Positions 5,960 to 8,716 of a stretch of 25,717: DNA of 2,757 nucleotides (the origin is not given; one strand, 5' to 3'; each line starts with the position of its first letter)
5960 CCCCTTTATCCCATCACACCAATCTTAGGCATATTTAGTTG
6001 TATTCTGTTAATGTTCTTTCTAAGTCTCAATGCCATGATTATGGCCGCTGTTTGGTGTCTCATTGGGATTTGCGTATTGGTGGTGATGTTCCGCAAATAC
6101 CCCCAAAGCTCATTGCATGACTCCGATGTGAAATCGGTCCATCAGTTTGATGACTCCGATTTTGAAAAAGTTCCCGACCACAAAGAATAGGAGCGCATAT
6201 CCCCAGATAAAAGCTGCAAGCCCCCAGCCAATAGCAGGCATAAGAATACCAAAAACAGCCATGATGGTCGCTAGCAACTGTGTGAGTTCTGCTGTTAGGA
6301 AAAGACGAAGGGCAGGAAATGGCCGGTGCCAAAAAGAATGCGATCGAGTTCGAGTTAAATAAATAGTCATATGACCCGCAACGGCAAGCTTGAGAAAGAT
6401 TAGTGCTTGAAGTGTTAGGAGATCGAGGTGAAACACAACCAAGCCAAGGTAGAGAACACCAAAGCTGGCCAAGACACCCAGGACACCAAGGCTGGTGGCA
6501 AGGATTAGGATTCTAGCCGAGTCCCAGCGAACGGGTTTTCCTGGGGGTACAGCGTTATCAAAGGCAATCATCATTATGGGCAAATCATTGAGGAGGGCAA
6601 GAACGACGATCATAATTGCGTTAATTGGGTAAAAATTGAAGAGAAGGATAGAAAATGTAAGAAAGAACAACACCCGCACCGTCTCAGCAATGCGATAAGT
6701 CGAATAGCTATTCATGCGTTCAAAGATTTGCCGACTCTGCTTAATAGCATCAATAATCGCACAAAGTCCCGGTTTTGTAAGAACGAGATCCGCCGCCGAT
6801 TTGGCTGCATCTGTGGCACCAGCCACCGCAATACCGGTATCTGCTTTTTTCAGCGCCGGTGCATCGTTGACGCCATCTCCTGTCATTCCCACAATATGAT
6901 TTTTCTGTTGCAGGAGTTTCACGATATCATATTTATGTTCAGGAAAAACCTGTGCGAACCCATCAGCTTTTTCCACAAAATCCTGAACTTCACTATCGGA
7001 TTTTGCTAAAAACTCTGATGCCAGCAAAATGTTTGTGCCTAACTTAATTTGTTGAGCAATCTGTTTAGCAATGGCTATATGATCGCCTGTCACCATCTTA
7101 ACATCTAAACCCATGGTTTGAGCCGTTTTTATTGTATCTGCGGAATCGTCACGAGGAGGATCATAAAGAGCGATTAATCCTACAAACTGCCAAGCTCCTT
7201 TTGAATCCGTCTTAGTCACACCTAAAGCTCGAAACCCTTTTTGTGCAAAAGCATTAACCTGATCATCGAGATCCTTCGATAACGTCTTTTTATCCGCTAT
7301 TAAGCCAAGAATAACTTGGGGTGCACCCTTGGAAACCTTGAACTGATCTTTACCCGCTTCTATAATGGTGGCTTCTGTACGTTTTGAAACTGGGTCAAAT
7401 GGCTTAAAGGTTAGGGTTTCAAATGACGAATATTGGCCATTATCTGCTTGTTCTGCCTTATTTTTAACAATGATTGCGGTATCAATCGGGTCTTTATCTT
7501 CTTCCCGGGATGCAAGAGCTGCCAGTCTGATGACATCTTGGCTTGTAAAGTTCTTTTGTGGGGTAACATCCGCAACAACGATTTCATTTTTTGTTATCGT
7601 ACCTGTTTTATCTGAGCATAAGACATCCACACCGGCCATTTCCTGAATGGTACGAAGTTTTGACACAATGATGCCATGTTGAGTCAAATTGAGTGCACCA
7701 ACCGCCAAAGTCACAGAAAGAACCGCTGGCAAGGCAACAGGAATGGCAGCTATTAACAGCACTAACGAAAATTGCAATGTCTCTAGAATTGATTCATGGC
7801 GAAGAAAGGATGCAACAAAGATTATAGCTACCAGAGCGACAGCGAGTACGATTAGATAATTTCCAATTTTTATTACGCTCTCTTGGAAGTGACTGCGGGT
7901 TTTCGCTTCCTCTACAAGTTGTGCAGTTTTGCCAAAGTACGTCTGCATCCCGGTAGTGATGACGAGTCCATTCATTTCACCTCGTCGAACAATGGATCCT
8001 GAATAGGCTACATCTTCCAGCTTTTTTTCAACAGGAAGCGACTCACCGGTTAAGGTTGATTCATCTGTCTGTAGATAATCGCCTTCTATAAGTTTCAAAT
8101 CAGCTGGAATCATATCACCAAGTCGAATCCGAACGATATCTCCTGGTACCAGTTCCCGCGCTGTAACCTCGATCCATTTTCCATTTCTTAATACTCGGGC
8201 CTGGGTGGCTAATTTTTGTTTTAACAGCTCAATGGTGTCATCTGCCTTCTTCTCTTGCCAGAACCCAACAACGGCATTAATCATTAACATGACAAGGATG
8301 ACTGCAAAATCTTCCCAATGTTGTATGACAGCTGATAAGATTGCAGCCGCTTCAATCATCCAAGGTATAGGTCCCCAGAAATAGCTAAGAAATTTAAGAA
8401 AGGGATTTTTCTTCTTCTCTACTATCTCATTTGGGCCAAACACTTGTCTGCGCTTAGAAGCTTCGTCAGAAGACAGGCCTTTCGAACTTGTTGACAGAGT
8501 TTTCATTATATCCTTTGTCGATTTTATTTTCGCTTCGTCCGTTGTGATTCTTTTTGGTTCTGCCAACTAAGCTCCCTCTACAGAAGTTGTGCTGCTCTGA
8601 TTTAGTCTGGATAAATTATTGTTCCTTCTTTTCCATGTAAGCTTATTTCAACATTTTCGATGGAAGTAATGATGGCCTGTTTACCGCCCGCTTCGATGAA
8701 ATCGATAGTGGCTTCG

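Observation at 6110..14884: Extended arginine deiminase operon wired to its own proton pump and an unknown PLP enzyme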

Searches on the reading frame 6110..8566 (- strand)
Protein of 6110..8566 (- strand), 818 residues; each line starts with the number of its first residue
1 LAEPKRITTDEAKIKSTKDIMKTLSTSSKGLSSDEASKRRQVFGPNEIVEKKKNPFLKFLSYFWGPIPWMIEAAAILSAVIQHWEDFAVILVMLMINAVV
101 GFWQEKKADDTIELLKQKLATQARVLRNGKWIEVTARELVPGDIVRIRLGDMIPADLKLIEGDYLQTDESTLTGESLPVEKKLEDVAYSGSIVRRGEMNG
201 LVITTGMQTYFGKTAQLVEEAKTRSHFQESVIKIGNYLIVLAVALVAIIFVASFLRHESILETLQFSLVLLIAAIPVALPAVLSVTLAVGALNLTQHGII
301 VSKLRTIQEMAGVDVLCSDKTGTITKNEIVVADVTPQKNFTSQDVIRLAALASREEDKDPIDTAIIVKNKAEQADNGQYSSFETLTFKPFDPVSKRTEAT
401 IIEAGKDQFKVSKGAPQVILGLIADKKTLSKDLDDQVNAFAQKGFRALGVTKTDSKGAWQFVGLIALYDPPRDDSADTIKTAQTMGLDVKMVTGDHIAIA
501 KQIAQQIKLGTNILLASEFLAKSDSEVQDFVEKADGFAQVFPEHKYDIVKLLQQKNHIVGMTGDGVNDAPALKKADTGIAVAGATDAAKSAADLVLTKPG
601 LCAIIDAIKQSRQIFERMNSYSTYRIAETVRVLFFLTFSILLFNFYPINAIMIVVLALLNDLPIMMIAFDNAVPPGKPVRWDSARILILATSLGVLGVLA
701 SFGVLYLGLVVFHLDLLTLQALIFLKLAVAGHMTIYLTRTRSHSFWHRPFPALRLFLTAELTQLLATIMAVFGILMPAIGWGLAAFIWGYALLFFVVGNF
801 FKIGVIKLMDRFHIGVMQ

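Call 3: search_protein_families(library=pfam, proteins=[window:6110-8566:-])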
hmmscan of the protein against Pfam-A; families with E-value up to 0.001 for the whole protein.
window:6110-8566:- (818 aa): 4 families
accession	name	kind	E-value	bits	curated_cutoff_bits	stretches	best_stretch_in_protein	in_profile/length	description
PF00122.25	E1-E2_ATPase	-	1.9e-53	181.1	28.1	1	119-296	3-180/181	E1-E2 ATPase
PF00702.32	Hydrolase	-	6.9e-18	66.2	26.4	1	314-576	2-191/191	haloacid dehalogenase-like hydrolase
PF00690.31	Cation_ATPase_N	-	4.8e-16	58.6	20.4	1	15-78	4-69/69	Cation transporter/ATPase, N-terminus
PF08282.18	Hydrolase_3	-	5.4e-06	26.8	20.9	1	558-598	205-245/255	haloacid dehalogenase-like hydrolase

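Call 4: search_protein_families(library=ncbifam, proteins=[window:6110-8566:-])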
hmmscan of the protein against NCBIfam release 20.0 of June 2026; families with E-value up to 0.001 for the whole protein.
window:6110-8566:- (818 aa): 26 families (the best 25 are shown)
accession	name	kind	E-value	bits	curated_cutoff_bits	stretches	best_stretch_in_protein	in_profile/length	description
TIGR01647.1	ATPase-IIIA_H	equivalog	0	1023.7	615.5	1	30-772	1-755/755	plasma-membrane proton-efflux P-type ATPase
TIGR01522.1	ATPase-IIA2_Ca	equivalog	5.2e-111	371.9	798.3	1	19-663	11-695/854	calcium-transporting P-type ATPase, PMR1-type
TIGR01524.1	ATPase-IIIB_Mg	equivalog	1.5e-109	367.1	610.75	1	16-780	19-824/867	magnesium-translocating P-type ATPase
NF011702.0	PRK15122.1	subfamily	1.6e-99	334.1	975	2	183-780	243-869/907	magnesium-translocating P-type ATPase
TIGR01494.1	ATPase_P-type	subfamily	1.1e-93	314.3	62.3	3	89-355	1-253/478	HAD-IC family P-type ATPase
TIGR01116.1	ATPase-IIA1_Ca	equivalog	2.3e-90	303.9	703.4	2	71-341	14-294/799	calcium-translocating P-type ATPase, SERCA-type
TIGR01525.1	ATPase-IB_hvy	subfamily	4.3e-85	286.7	346.25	2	71-509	5-426/560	heavy metal translocating P-type ATPase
TIGR01523.1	ATPase-IID_K-Na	equivalog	5.8e-77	259.2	645.05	3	26-218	21-230/997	potassium/sodium efflux P-type ATPase, fungal-type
TIGR01517.1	ATPase-IIB_Ca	equivalog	1.1e-76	258.7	507.05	1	12-627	36-698/882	calcium-translocating P-type ATPase, PMCA-type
TIGR01106.1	ATPase-IIC_X-K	subfamily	5.1e-66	223.2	946.1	3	6-340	12-371/997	Na,H/K antiporter P-type ATPase subunit alpha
TIGR01657.1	P-ATPase-V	hypoth_equivalog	7.8e-61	205.8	618.25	4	20-181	129-290/1055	ATP13A2 family polyamine export P-type ATPase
TIGR01512.1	ATPase-IB2_Cd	subfamily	3e-60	204.3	313.5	3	70-365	4-279/494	cadmium family heavy metal-translocating P-type ATPase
TIGR01511.1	ATPase-IB1_Cu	subfamily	1.8e-59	202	397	2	78-447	37-388/542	copper-translocating P-type ATPase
NF008262.1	PRK11033.1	equivalog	4.4e-48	164.3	1005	2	71-509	182-598/731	zinc/cadmium/mercury/lead-transporting ATPase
TIGR01497.1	kdpB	equivalog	6.2e-47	160.1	527.9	1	95-657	82-609/675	potassium-transporting ATPase subunit KdpB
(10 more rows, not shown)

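Call 53: search_solved_structures(query=window:6110-8566:-, max_evalue=1e-50, show_alignments=1)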
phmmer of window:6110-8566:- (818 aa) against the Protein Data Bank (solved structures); distinct sequences matched with E-value up to 1e-50: 67 (the best 60 are shown).
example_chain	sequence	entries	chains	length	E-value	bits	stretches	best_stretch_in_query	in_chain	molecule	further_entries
5ksd_A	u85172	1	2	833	2.2e-188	631.2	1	18-804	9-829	ATPase 2, plasma membrane-type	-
7vh5_A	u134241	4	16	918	3.7e-175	587.4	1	27-812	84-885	Plasma membrane ATPase 1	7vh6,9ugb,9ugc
1mhs_A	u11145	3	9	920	6.3e-175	586.6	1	27-799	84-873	Plasma Membrane ATPase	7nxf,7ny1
8uy7_A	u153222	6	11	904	8.3e-88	298.6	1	17-777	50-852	Magnesium-transporting ATPase, P-type 1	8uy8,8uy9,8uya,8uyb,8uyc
8iww_A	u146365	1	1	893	3.7e-85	289.8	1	27-334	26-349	Calcium-transporting ATPase type 2C member 1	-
8iwp_A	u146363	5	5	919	4.1e-85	289.7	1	27-334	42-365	Calcium-transporting ATPase type 2C member 1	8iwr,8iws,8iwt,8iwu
7yag_A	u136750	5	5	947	4.1e-85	289.7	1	27-334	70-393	Calcium-transporting ATPase type 2C member 1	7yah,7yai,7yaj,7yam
9euq_A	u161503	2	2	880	3.9e-82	279.8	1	15-740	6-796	Calcium-transporting ATPase lmo0841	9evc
6zhf_A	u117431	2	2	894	4.8e-82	279.5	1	15-740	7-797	Calcium-transporting ATPase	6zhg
6zhh_A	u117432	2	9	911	1.2e-79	271.6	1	15-740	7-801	Calcium-transporting ATPase | Calcium-transporting ATPase lmo0841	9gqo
9zlk_A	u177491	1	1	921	1.8e-72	247.9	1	10-748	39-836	Magnesium-transporting ATPase, P-type 1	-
9byb_A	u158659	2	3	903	6.6e-71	242.7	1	12-783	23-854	Magnesium-transporting ATPase, P-type 1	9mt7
9ejn_A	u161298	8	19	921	6.8e-71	242.7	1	12-783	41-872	Magnesium-transporting ATPase, P-type 1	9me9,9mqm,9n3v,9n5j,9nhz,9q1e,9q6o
6jju_A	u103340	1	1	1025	8.7e-67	229.1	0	12-331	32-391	Sarcoplasmic/endoplasmic reticulum calcium ATPase 2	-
7bt2_A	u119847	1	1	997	9.4e-67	229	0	15-331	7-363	Sarcoplasmic/endoplasmic reticulum calcium ATPase 2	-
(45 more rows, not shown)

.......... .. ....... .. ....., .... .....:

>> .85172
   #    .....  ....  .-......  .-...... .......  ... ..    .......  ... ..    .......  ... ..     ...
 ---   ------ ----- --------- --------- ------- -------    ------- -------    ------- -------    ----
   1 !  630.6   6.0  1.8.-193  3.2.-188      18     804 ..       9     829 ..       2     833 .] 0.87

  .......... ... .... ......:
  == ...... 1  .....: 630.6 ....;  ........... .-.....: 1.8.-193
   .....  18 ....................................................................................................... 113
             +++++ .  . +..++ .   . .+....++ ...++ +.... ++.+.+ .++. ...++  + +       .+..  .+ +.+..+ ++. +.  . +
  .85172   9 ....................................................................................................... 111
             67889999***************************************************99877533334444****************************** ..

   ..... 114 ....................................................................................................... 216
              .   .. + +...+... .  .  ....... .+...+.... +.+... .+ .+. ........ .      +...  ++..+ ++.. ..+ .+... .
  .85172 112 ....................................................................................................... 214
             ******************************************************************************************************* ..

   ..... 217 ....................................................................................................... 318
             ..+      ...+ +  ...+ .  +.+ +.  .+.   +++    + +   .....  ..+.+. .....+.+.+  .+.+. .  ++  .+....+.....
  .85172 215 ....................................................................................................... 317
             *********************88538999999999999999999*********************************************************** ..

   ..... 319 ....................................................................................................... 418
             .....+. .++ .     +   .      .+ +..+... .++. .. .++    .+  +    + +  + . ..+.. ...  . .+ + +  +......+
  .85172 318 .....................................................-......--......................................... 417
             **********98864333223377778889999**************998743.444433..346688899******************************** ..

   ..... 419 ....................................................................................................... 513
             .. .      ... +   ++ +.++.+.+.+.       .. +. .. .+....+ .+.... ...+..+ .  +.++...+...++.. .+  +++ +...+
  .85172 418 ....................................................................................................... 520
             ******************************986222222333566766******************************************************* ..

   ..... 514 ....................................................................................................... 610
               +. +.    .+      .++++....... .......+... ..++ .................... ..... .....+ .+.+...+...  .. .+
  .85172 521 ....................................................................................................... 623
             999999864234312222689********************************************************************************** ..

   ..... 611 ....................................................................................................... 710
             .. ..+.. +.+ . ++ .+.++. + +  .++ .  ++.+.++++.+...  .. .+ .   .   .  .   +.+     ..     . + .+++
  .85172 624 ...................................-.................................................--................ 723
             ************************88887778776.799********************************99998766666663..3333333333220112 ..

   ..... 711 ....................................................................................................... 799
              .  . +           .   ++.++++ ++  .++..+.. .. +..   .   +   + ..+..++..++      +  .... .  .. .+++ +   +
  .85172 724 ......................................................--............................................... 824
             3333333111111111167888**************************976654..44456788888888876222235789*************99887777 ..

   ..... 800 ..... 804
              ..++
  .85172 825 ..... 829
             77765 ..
